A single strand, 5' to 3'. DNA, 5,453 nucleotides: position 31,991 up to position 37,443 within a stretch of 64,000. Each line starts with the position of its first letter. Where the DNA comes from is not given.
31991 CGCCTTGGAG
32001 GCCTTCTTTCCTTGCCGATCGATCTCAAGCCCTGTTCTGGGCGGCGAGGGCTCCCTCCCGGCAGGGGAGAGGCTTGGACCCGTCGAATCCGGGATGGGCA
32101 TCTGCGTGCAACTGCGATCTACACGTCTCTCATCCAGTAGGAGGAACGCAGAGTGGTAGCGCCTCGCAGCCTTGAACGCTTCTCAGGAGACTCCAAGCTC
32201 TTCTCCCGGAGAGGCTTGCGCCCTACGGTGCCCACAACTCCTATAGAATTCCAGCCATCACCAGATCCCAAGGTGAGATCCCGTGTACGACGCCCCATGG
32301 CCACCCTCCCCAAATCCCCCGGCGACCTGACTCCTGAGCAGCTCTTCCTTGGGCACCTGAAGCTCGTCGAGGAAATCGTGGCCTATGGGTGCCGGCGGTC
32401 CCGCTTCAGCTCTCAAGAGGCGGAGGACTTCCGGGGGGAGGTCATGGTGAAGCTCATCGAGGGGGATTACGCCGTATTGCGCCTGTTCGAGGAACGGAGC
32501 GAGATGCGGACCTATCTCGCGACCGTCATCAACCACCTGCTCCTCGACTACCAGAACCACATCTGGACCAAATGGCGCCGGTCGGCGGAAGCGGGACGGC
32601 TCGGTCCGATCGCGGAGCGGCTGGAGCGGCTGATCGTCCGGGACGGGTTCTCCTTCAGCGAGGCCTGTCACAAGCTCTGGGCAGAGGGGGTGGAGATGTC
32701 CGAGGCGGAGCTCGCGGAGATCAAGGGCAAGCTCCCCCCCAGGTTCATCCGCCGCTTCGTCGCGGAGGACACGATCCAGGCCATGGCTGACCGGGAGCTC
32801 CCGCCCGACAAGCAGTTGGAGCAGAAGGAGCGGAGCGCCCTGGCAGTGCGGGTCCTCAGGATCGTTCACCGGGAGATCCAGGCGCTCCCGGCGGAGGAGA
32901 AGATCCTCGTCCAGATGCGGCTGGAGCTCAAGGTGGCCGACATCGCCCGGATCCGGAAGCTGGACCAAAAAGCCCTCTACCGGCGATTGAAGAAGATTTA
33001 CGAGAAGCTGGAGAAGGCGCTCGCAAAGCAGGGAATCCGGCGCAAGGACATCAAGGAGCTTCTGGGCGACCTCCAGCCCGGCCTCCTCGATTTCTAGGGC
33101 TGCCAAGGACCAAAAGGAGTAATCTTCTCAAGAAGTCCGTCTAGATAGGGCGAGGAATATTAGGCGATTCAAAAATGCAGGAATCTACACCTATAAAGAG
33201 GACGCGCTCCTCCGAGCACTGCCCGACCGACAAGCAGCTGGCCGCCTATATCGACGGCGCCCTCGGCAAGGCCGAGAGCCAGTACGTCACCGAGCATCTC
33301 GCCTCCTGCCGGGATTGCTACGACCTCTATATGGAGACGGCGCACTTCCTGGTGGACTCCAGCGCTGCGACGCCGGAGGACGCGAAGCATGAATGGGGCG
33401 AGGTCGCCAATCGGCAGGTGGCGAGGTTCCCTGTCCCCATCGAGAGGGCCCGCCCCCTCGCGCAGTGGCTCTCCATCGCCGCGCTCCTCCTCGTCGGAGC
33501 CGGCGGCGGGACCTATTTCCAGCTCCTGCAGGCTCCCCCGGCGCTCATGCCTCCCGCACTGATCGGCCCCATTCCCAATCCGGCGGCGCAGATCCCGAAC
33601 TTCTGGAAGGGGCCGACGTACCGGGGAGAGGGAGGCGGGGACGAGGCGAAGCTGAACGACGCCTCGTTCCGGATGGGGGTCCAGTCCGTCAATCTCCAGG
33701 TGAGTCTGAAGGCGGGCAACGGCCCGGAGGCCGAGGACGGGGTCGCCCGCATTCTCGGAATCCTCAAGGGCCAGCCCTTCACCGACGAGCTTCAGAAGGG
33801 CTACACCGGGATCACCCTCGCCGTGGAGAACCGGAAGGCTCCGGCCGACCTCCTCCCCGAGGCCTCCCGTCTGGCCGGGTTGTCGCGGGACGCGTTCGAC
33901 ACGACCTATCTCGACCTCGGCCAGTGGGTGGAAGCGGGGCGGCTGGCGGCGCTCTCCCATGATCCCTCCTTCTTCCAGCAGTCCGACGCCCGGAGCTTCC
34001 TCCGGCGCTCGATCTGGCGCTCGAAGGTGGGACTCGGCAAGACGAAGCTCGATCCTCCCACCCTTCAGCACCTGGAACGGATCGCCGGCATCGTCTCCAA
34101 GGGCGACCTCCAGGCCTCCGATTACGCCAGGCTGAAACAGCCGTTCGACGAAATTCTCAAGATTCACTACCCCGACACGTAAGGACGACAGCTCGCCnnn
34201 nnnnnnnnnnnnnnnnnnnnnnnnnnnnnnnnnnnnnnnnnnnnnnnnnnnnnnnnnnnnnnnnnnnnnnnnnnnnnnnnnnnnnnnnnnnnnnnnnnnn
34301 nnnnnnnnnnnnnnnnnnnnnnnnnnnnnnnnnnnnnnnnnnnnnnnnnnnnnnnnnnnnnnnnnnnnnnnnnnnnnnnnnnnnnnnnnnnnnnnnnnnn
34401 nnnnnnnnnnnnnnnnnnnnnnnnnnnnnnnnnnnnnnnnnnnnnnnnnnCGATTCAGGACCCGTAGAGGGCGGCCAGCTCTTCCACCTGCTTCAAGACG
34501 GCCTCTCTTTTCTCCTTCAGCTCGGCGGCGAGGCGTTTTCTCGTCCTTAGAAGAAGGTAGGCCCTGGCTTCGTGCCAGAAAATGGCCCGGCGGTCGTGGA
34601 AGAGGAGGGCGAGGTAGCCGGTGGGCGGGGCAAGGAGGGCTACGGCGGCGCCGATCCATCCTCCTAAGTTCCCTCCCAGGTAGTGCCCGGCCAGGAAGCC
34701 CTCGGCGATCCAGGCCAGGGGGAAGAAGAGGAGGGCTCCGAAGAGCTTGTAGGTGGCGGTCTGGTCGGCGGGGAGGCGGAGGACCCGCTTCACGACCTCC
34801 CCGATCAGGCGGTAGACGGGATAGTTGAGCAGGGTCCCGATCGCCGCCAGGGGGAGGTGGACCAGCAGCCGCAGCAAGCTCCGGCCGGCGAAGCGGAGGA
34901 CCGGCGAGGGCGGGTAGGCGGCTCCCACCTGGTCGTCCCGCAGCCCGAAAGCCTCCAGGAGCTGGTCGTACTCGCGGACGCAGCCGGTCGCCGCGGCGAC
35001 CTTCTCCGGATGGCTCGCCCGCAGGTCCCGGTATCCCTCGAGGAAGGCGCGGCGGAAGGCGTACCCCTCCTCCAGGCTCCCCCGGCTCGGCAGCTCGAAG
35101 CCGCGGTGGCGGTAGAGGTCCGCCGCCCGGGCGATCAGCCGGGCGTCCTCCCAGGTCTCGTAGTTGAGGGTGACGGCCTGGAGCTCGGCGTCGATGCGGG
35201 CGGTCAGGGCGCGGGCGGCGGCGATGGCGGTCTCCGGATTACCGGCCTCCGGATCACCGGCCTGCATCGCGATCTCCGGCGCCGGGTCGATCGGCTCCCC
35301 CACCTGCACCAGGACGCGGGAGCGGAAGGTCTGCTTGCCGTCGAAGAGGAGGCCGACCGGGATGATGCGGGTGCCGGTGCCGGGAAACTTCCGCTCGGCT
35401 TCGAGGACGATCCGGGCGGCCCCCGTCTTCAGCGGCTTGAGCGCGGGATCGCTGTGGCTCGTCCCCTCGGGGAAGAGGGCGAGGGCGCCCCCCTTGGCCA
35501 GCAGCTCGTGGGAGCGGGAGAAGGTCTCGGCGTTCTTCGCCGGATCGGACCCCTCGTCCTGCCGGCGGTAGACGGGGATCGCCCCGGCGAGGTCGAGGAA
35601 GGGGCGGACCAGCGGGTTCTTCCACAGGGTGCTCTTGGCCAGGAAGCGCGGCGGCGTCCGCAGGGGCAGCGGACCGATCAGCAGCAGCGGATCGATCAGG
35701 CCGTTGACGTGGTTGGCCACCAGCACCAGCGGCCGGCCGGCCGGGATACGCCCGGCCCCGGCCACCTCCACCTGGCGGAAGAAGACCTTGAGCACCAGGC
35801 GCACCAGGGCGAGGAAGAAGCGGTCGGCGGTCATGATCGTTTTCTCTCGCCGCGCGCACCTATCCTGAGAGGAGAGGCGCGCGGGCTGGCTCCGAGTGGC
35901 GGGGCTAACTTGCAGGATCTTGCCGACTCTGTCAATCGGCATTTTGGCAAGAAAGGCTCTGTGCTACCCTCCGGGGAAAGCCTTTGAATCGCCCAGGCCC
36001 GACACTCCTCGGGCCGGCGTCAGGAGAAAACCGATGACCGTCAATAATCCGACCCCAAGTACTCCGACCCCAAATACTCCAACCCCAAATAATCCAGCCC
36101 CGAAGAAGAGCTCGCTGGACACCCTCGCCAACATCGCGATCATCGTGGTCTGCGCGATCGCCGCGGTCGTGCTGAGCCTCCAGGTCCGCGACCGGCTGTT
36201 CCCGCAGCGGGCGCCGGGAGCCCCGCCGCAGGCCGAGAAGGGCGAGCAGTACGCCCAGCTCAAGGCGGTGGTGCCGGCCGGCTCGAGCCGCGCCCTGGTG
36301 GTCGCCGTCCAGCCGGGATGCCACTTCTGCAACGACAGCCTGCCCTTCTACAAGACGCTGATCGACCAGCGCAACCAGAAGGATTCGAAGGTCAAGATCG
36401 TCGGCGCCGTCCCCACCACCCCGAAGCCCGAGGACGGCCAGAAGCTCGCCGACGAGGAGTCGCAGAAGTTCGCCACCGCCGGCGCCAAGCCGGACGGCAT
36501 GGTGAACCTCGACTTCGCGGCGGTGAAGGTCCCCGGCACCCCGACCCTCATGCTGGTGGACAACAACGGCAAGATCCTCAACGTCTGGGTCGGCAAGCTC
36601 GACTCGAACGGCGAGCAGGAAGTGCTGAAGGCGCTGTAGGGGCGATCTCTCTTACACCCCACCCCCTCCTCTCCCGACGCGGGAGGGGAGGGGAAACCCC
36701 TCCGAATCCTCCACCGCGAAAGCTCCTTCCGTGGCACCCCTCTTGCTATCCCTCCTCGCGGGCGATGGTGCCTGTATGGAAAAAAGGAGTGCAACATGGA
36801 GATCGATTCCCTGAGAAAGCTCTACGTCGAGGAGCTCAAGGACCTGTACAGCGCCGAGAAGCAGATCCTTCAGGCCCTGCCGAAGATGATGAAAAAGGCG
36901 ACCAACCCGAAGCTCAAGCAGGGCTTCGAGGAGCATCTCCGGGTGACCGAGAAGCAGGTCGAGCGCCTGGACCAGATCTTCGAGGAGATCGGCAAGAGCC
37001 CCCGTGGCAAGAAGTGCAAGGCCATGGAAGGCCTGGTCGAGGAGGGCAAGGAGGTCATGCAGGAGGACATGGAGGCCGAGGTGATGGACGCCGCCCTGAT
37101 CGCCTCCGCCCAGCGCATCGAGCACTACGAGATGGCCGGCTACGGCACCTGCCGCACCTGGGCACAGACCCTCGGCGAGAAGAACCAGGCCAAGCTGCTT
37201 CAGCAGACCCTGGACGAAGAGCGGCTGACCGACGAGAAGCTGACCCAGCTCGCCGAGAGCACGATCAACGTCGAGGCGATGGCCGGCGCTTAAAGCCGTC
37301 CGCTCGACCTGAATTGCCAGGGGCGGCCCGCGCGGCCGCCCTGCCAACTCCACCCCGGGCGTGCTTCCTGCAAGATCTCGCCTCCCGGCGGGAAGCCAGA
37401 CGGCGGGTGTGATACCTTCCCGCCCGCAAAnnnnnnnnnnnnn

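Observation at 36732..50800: Three perfect sigma-54 promoters define a small RpoN regulon of stress-type genes (YciE-like plus two DUF4142 paralogs)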

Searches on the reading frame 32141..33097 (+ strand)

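Call 11: search_protein_families(library=pfam, proteins=[window:32141-33097:+], max_evalue=0.01)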
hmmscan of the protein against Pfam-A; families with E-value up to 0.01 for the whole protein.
window:32141-33097:+ (318 aa): 1 family
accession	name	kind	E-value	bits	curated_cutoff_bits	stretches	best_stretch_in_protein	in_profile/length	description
PF04542.20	Sigma70_r2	-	0.0036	17.5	24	0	83-137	12-64/71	Sigma-70 region 2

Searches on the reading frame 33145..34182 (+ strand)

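Call 11: search_protein_families(library=pfam, proteins=[window:33145-34182:+], max_evalue=0.01)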
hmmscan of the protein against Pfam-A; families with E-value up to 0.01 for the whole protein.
window:33145-34182:+ (345 aa): 1 family
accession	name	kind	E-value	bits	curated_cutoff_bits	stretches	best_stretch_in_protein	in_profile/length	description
PF13490.11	zf-HC2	-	1.3e-06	28.8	22.2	1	30-58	6-34/35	Putative zinc-finger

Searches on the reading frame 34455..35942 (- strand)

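Call 11: search_protein_families(library=pfam, proteins=[window:34455-35942:-], max_evalue=0.01)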
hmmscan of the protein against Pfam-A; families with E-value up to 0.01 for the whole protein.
window:34455-35942:- (495 aa): 1 family
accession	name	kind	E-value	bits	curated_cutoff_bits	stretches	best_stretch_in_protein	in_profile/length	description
PF01553.26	Acyltransferase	-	7.6e-22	78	23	1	58-197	2-130/132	Acyltransferase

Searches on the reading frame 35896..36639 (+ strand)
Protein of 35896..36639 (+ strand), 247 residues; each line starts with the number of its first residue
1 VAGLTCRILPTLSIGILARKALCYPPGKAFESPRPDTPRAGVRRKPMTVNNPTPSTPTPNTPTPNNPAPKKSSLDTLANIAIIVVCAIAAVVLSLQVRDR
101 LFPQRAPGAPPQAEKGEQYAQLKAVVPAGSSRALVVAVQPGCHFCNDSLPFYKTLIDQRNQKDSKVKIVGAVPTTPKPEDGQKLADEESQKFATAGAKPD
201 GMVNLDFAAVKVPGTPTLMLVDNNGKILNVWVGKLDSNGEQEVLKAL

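Call 10: search_protein_families(library=pfam, proteins=[window:35896-36639:+], max_evalue=0.01)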
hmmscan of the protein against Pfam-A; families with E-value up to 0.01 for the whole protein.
window:35896-36639:+ (247 aa): 1 family
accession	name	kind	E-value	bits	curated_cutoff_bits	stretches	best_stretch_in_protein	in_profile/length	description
PF08534.16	Redoxin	-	0.0037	17.5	26.6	1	133-237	31-138/148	Redoxin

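Call 81: search_protein_families(library=pfam, proteins=[window:35896-36639:+], max_evalue=0.01)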
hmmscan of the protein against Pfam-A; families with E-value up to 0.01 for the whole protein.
window:35896-36639:+ (247 aa): 1 family
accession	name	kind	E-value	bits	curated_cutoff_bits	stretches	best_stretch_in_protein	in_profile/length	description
PF08534.16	Redoxin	-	0.0037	17.5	26.6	1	133-237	31-138/148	Redoxin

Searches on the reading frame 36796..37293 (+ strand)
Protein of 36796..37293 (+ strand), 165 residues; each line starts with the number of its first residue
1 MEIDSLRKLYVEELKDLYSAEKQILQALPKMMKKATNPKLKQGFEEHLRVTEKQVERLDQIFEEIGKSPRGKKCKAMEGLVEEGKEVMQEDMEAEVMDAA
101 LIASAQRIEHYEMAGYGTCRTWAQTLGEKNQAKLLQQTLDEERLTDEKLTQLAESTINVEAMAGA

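Call 10: search_protein_families(library=pfam, proteins=[window:36796-37293:+], max_evalue=0.01)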
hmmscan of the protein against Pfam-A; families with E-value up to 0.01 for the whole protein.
window:36796-37293:+ (165 aa): 2 families
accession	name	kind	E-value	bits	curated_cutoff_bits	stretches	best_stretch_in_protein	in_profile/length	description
PF05974.18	DUF892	-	9.2e-61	205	23.7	1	6-161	2-158/159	Domain of unknown function (DUF892)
PF09537.16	DUF2383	-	0.0011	19.6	30.8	1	11-70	3-62/111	Domain of unknown function (DUF2383)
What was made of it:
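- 36796..37293 (+): DUF892 gene for a cytoplasmic ferritin-like protein, closer to YciF than to YciE. Pfam DUF892, E 9e-61 (call 10).
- Checked: 36796-37293 is DUF892 (E 9e-61, call 10).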

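Call 30: find_related_loci(query=window:36796-37293:+, collection=metagenome_contigs, flank=6000)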
Query window:36796-37293:+ (165 aa) in metagenome_contigs; peptide patterns used: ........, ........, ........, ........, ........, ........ (x = any residue, [..] = any of these).
600 stretches matched a pattern (row limit reached: there are more); 577 encode a relative of the query (tblastn E <= 1e-3); the best 80 are kept; 80 distinct loci.
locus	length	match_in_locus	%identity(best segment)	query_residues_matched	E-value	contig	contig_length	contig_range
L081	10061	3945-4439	81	1-165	2e-85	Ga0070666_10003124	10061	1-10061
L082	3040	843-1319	81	1-159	4e-84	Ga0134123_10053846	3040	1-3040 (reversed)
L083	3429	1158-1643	75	1-162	8e-81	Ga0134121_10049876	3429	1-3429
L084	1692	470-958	80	1-163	9e-83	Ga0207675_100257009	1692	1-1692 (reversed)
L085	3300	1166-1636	77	1-158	1e-79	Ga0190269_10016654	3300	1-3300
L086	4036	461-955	70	1-165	3e-76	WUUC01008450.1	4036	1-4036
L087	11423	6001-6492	63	1-164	1e-69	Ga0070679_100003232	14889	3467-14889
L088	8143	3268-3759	65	1-164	2e-69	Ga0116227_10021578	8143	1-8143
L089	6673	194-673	66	1-161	5e-69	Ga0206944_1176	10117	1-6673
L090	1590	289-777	65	1-163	1e-71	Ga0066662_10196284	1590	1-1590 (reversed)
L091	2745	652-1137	65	1-162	3e-69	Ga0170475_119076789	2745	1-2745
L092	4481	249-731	65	1-161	3e-68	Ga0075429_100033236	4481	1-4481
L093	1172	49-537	66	1-162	6e-72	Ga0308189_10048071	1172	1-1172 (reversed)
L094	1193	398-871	64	1-159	2e-71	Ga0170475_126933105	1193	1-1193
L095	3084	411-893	63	1-161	6e-67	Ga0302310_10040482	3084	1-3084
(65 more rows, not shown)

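Call 57: search_solved_structures(query=window:36796-37293:+, max_evalue=0.01)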
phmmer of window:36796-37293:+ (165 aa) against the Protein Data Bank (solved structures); distinct sequences matched with E-value up to 0.01: 6.
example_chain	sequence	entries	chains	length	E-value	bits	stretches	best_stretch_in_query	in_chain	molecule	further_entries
4eru_A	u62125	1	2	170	1.2e-43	152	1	1-161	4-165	YciF Bacterial Stress Response Protein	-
2gs4_A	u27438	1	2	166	4.9e-41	143.6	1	3-161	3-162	Protein yciF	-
2gyq_A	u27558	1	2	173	1.4e-40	142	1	2-164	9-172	ycfI, putative structural protein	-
7tmv_A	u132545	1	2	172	1.5e-40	142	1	2-161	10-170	Putative structural protein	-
3hiu_A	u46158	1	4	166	6e-05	26.5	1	7-151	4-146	Uncharacterized protein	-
3ogh_B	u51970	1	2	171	0.00036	24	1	10-151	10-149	Protein yciE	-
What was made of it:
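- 36796..37293 (+): PDB YciF 4eru E 1e-43 against YciE 3ogh E 4e-4 (call 57).
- Checked: One small correction: the DUF892 protein is much closer to YciF (PDB 4eru, E 1e-43) than to YciE (3ogh, E 4e-4) (call 57).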
